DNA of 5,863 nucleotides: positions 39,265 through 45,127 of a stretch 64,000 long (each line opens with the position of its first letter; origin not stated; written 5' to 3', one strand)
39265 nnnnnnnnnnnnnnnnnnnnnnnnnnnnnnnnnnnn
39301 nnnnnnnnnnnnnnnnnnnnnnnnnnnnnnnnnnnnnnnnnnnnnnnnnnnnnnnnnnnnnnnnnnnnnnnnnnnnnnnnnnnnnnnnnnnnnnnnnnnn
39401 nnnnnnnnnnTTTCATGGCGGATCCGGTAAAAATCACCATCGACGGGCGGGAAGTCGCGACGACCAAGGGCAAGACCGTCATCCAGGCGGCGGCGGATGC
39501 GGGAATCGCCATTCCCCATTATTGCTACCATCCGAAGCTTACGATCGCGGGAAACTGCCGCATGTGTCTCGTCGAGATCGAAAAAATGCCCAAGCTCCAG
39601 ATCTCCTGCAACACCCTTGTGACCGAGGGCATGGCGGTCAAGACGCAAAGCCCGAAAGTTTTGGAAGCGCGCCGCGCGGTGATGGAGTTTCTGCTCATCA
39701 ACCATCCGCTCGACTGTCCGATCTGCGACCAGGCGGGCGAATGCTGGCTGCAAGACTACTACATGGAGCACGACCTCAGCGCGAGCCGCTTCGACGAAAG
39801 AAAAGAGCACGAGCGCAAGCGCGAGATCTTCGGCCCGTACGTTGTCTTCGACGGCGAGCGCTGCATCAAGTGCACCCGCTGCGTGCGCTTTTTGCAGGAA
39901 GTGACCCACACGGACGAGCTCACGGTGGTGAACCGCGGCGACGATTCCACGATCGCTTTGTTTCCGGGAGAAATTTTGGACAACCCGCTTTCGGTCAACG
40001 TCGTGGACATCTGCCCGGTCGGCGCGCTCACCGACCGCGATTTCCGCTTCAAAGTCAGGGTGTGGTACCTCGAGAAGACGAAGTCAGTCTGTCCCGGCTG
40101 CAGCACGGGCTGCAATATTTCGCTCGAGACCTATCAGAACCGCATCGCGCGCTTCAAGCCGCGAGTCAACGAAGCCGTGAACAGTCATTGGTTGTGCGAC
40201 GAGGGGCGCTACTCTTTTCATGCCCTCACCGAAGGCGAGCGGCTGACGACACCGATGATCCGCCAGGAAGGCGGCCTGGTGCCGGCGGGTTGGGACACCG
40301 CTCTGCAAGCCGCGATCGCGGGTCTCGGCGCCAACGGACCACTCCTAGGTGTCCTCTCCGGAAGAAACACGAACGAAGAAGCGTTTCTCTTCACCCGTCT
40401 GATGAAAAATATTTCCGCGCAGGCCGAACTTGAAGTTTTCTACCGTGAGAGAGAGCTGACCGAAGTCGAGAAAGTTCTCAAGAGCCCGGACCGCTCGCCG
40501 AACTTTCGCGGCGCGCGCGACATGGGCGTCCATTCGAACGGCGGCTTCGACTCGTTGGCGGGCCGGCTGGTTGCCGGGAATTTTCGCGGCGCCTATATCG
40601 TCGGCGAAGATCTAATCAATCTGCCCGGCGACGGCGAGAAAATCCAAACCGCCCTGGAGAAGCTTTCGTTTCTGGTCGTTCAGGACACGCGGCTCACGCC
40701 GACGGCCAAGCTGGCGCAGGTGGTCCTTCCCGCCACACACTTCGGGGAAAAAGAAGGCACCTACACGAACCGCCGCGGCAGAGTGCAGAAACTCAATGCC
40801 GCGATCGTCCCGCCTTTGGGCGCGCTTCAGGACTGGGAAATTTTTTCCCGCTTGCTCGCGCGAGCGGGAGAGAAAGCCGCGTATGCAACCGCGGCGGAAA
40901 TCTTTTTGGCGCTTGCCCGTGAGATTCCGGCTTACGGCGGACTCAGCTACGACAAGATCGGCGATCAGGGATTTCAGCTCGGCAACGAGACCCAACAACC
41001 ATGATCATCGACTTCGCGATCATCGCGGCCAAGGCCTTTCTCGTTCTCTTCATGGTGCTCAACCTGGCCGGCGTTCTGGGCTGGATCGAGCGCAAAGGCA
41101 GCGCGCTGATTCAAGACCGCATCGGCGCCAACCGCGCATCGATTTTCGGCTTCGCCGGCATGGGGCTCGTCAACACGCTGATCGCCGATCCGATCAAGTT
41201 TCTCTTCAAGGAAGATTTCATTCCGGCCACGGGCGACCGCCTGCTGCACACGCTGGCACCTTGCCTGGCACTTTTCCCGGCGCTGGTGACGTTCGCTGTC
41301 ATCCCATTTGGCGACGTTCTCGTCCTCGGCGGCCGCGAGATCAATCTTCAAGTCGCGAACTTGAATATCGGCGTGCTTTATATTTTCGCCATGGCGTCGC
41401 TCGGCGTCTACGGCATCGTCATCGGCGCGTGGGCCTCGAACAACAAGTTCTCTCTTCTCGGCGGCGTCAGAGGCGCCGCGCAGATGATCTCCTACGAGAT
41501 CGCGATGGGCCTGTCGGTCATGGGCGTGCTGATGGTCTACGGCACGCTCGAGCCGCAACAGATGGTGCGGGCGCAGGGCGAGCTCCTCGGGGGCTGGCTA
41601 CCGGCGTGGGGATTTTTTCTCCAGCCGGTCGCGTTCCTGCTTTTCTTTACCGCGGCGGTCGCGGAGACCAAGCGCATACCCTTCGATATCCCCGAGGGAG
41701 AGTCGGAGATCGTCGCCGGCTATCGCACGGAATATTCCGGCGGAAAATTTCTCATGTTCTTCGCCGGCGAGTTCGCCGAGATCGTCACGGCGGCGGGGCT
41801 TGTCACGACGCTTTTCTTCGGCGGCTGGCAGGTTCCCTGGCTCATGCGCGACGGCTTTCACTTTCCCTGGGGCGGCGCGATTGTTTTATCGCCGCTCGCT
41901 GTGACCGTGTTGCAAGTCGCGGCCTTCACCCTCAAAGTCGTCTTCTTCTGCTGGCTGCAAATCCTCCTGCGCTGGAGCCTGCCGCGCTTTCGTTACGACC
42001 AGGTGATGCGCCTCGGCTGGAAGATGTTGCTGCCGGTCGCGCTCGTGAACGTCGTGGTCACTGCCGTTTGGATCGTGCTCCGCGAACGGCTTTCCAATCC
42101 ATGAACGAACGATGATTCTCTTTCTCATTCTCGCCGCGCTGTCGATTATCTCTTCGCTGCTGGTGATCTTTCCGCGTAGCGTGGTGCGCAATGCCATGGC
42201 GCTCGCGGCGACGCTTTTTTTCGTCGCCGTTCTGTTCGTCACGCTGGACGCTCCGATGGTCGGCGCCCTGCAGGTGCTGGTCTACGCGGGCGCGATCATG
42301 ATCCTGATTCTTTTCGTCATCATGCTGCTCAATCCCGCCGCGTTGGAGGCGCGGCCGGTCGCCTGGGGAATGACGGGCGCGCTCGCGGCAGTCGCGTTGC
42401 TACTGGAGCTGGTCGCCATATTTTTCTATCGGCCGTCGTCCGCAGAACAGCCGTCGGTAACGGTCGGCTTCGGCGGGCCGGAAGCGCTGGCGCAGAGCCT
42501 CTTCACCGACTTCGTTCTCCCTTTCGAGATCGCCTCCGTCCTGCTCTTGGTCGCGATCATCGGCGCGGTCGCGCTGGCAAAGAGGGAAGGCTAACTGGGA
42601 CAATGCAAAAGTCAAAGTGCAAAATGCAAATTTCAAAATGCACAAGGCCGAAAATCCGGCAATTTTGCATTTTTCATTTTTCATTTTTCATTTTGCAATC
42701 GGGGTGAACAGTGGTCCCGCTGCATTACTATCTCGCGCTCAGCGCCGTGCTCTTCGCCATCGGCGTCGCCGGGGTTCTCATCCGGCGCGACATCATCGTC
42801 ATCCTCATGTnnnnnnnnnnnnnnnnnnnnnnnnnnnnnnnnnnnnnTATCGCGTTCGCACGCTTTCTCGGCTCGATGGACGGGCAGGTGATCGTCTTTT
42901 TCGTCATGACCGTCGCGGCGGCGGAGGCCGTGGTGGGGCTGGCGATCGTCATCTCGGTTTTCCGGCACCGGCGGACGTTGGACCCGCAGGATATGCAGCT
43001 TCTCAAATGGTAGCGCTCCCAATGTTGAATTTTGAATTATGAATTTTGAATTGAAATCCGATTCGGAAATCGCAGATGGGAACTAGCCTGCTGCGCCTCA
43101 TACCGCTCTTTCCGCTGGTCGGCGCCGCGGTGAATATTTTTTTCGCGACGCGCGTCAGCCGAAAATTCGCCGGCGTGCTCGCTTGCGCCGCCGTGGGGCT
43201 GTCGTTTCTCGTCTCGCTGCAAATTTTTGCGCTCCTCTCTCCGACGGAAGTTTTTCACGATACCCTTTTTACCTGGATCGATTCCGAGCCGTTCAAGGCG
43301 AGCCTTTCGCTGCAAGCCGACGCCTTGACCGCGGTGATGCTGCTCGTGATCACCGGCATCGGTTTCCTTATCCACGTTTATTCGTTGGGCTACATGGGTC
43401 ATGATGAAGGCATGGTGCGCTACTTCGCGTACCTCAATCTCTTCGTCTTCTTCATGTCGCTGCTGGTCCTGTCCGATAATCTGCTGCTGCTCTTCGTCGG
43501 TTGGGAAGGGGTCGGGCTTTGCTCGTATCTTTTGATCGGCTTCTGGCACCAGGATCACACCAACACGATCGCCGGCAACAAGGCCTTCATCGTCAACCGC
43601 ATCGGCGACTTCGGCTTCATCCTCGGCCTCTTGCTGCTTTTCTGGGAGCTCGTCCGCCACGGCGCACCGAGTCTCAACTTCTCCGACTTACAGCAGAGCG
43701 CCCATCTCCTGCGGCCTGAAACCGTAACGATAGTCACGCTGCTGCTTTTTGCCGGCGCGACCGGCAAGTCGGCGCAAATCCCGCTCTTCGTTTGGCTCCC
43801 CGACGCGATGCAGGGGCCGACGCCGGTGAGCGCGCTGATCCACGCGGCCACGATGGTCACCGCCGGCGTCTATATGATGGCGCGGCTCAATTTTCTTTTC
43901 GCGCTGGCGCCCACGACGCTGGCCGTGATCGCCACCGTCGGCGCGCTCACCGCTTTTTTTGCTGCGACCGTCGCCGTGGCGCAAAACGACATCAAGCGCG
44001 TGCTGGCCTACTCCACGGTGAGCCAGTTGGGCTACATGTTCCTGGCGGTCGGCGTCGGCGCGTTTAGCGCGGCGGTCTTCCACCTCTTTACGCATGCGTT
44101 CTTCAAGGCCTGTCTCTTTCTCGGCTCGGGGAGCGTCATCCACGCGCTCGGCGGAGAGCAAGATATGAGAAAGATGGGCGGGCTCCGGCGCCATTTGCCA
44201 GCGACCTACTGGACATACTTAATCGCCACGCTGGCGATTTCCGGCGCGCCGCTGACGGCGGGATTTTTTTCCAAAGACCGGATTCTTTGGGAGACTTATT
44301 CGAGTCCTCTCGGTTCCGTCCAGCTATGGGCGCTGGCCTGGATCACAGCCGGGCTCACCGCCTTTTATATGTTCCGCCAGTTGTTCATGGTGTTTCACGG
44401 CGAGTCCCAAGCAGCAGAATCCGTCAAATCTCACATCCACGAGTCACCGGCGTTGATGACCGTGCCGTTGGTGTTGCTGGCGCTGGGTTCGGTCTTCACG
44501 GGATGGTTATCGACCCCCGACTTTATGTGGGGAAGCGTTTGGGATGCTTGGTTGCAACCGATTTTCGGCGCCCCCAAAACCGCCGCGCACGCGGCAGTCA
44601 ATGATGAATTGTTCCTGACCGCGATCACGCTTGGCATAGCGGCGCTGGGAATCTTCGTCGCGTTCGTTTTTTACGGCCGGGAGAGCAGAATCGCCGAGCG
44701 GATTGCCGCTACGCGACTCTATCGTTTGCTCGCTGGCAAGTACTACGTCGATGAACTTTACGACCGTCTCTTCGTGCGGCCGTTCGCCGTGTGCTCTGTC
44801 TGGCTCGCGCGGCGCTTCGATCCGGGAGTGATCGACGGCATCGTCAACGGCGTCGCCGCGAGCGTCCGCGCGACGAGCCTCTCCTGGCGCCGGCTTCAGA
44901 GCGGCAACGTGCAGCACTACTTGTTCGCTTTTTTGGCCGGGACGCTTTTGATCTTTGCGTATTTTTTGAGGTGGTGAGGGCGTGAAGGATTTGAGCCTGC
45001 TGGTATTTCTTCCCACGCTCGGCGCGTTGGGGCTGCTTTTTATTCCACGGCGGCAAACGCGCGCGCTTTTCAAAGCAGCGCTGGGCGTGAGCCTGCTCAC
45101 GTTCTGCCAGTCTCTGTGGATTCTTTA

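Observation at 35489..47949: Complex I operon nuoA-C-D-E-F-G-H-J-K-L-M-N lacks nuoB and nuoI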

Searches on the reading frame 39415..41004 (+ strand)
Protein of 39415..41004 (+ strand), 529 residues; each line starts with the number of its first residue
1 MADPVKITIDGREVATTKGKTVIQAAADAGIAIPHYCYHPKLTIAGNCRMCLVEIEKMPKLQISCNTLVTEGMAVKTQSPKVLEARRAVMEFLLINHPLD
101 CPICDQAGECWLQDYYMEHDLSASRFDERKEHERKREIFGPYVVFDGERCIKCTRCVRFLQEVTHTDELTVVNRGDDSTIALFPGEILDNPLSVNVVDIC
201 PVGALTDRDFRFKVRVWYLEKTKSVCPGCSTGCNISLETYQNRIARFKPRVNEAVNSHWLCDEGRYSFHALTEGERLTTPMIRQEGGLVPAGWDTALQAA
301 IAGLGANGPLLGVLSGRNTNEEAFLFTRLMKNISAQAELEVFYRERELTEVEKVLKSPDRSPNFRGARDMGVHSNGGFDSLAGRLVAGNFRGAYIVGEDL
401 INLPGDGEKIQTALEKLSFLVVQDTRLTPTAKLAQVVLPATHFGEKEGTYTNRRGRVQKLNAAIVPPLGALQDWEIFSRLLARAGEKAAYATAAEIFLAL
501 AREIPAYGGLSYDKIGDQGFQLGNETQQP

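Call 3: search_protein_families(library=pfam, proteins=[window:39415-41004:+])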
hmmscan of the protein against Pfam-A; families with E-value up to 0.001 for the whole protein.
window:39415-41004:+ (529 aa): 7 families
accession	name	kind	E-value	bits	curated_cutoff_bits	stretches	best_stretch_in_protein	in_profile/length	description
PF00384.28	Molybdopterin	-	2.6e-29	102.8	24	2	366-481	235-351/353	Molybdopterin oxidoreductase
PF22117.2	Fer4_Nqo3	-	2.5e-25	88.9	27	1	140-206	1-67/67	NADH-quinone oxidoreductase subunit 3, ferredoxin-like domain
PF13510.11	Fer2_4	-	6.1e-22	77.9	22.8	1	3-79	2-81/82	2Fe-2S iron-sulfur cluster binding domain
PF10588.14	NADH-G_4Fe-4S_3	-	4.7e-16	58.5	27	1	86-124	1-39/40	NADH-ubiquinone oxidoreductase-G iron-sulfur binding region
PF04879.21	Molybdop_Fe4S4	-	3.6e-09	36.9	22.7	1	220-266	2-48/55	Molybdopterin oxidoreductase Fe4S4 domain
PF22151.2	Fer4_NDSU1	-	1.4e-07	31.4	23.8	1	220-268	2-50/51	NADH-ubiquinone oxidoreductase NDSU1/NuoG-like, 4Fe-4S domain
PF00111.32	Fer2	-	1.9e-07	31.4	21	1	7-57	1-49/77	2Fe-2S iron-sulfur cluster binding domain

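Call 55: search_protein_families(library=ncbifam, proteins=[window:39415-41004:+])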
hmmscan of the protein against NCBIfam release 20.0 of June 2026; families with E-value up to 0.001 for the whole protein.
window:39415-41004:+ (529 aa): 26 families (the best 25 are shown)
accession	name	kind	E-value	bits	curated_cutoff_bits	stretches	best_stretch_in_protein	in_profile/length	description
TIGR01973.1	NuoG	equivalog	1.1e-144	483.6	470.05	2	7-347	1-344/606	NADH-quinone oxidoreductase subunit NuoG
NF005895.0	PRK07860.1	equivalog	1.1e-110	371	802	2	2-337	15-354/811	NADH-quinone oxidoreductase subunit G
NF006305.0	PRK08493.1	equivalog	2.8e-54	184.5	591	1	5-271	2-290/819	NADH-quinone oxidoreductase subunit G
NF040763.1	FeFe_hydrog_A6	exception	1.7e-51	175.3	765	1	5-223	1-223/571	NADH-dependent [FeFe] hydrogenase, group A6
TIGR01591.1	Fdh-alpha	equivalog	1.3e-47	162.3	666.25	2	382-520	376-514/672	formate dehydrogenase subunit alpha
NF005745.0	PRK07569.1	equivalog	3.3e-40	137.9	333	1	6-208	5-210/238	bidirectional hydrogenase complex protein HoxU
NF040762.1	Hydr_FeFe_Clost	exception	8.6e-31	107.2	900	1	6-214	2-213/572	ferredoxin hydrogenase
NF047855.1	AssmNtatRedNasC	equivalog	1.8e-26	92.7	1100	2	385-517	405-543/708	assimilatory nitrate reductase catalytic subunit NasC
NF009454.0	PRK12814.1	equivalog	2.4e-25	89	916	1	4-102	3-101/657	putative NADPH-dependent glutamate synthase small subunit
NF041323.1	Nitr_red_NasA_Halo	equivalog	1.6e-19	70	1000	2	406-489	393-475/673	assimilatory nitrate reductase NasA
NF010055.0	PRK13532.1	equivalog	3.3e-12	45.5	904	2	220-287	41-108/830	nitrate reductase catalytic subunit NapA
TIGR01706.1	NAPA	equivalog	4.3e-11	41.9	930.55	2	407-472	494-559/830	periplasmic nitrate reductase subunit alpha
TIGR00509.1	bisC_fam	subfamily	6.6e-11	41.2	1017.55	1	391-492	414-518/772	molybdopterin guanine dinucleotide-containing S/N-oxide reductase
NF012032.0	PRK15488.1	equivalog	9.9e-09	33.7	694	1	407-487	447-530/759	thiosulfate reductase PhsA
TIGR03479.1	DMSO_red_II_alp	subfamily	3.6e-07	28.6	984.75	1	413-490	571-649/913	molybdopterin-dependent oxidoreductase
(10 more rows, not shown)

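Call 69: search_solved_structures(query=window:39415-41004:+, max_evalue=1e-20)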
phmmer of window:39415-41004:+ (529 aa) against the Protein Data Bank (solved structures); distinct sequences matched with E-value up to 1e-20: 56.
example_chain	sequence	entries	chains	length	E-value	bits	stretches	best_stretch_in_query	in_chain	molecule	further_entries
9f5x_C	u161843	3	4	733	5.2e-96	325.5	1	3-323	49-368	NADH:ubiquinone oxidoreductase 78 kDa subunit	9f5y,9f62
7zm7_A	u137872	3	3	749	3.6e-92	312.9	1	5-299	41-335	NADH-ubiquinone oxidoreductase-like protein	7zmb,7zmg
7arc_G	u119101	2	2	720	2.2e-91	310.2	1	2-327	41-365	75 kDa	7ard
9iho_G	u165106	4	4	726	2.4e-91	310.1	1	4-303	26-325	NUAM (75 kDa) subunit of mitochondrial NADH:ubiquinone oxidoreductase (Complex I)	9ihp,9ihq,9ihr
7ak5_G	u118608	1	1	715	4.2e-91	309.3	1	5-327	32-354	NADH-ubiquinone oxidoreductase 75 kDa subunit, mitochondrial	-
8uca_S1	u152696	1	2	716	4.2e-91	309.3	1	5-327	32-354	NADH-ubiquinone oxidoreductase 75 kDa subunit, mitochondrial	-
6g2j_G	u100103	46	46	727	4.4e-91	309.3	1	5-327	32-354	NADH-ubiquinone oxidoreductase 75 kDa subunit, mitochondrial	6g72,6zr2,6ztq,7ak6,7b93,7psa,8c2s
5lnk_3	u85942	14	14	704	5.6e-91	308.9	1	5-327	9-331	Mitochondrial complex I, 75 kDa subunit | NADH:ubiquinone oxidoreductase core subunit S1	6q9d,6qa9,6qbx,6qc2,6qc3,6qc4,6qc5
7zd6_3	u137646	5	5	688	6.1e-91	308.8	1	5-327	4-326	NADH-ubiquinone oxidoreductase 75 kDa subunit, mitochondrial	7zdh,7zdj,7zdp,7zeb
6zk9_3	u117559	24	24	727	6.3e-91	308.7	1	5-327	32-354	NADH:ubiquinone oxidoreductase core subunit S1 | NADH-ubiquinone oxidoreductase 75 kDa subunit, mitochondrial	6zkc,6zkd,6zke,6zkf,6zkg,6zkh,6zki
7vxu_M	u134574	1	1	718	7.2e-91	308.6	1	5-325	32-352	NADH-ubiquinone oxidoreductase 75 kDa subunit, mitochondrial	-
7v2c_M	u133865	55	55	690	7.2e-91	308.6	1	5-325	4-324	NADH-ubiquinone oxidoreductase 75 kDa subunit, mitochondrial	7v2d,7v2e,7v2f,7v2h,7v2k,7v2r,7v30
5gpn_Y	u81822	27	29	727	7.5e-91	308.5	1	5-325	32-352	NADH-ubiquinone oxidoreductase 75 kDa subunit | NADH-ubiquinone oxidoreductase 75 kDa subunit, mitochondrial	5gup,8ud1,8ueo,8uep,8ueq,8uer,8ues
9cwt_M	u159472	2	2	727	8.7e-91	308.3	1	5-325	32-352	NADH-ubiquinone oxidoreductase 75 kDa subunit, mitochondrial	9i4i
5o31_G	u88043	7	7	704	8.8e-91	308.3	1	5-326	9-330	NADH-ubiquinone oxidoreductase 75 kDa subunit, mitochondrial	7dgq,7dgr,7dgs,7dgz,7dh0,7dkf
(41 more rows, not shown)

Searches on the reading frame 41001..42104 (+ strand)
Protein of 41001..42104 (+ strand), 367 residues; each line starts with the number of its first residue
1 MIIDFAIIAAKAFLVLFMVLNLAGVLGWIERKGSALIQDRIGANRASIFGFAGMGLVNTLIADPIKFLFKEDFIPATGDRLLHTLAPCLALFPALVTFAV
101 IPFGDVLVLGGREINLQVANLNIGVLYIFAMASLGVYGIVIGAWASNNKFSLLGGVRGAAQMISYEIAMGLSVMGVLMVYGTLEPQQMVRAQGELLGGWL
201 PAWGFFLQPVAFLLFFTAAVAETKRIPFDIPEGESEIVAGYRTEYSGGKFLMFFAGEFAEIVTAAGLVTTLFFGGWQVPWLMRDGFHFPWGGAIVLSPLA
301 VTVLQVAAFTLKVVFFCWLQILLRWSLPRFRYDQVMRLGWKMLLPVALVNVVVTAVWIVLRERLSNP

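Call 3: search_protein_families(library=pfam, proteins=[window:41001-42104:+])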
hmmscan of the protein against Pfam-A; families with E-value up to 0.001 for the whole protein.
window:41001-42104:+ (367 aa): 1 family
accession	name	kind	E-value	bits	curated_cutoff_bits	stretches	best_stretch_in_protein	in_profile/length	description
PF00146.26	NADHdh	-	5.7e-106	354.7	27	1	13-355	4-298/298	NADH dehydrogenase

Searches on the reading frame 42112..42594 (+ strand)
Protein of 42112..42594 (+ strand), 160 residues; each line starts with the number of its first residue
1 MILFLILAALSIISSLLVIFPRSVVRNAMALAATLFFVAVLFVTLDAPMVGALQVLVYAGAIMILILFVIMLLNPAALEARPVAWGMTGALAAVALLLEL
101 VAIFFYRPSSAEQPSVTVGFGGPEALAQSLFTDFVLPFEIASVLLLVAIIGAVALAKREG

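Call 3: search_protein_families(library=pfam, proteins=[window:42112-42594:+])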
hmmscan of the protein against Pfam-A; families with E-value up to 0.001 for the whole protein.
window:42112-42594:+ (160 aa): 1 family
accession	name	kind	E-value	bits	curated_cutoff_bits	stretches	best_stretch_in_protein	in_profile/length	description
PF00499.25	Oxidored_q3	-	1.2e-34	119.6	33.2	1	14-155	1-146/146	NADH-ubiquinone/plastoquinone oxidoreductase chain 6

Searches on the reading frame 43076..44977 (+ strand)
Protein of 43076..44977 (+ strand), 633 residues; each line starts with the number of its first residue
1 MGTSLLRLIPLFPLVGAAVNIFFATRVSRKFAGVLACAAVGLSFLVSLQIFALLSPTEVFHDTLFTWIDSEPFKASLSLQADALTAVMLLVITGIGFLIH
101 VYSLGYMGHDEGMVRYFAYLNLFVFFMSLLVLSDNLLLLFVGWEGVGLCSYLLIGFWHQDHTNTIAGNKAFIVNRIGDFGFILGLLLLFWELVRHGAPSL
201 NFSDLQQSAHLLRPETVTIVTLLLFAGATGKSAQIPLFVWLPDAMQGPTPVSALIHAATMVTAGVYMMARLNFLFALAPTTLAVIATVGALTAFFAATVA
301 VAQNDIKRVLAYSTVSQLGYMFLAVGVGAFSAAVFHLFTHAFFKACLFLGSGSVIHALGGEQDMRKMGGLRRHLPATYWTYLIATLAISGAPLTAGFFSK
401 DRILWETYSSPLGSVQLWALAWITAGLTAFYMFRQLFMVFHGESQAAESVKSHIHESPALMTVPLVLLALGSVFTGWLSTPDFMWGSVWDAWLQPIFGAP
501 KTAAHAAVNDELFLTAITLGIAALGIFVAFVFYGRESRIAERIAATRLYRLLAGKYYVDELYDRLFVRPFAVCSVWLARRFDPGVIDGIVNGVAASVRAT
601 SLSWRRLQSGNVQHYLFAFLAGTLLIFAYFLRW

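Call 4: search_protein_families(library=pfam, proteins=[window:43076-44977:+])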
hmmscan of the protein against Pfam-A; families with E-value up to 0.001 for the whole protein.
window:43076-44977:+ (633 aa): 4 families
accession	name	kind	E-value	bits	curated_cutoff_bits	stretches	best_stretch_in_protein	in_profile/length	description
PF00361.26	Proton_antipo_M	-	1.5e-80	271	21.5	1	133-423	1-289/294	NADH:quinone oxidoreductase/Mrp antiporter, TM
PF00662.26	Proton_antipo_N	-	3.9e-20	71.9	24.5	1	67-117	1-51/51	NADH-Ubiquinone oxidoreductase (complex I), chain 5 N-terminus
PF01010.25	Proton_antipo_C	-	3e-08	34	26.8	1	449-537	88-181/243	NADH-dehyrogenase subunit F, TMs, (complex I) C-terminus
PF06455.17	NADH5_C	-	8e-06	26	28.2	0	431-478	1-46/181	NADH dehydrogenase subunit 5 C-terminus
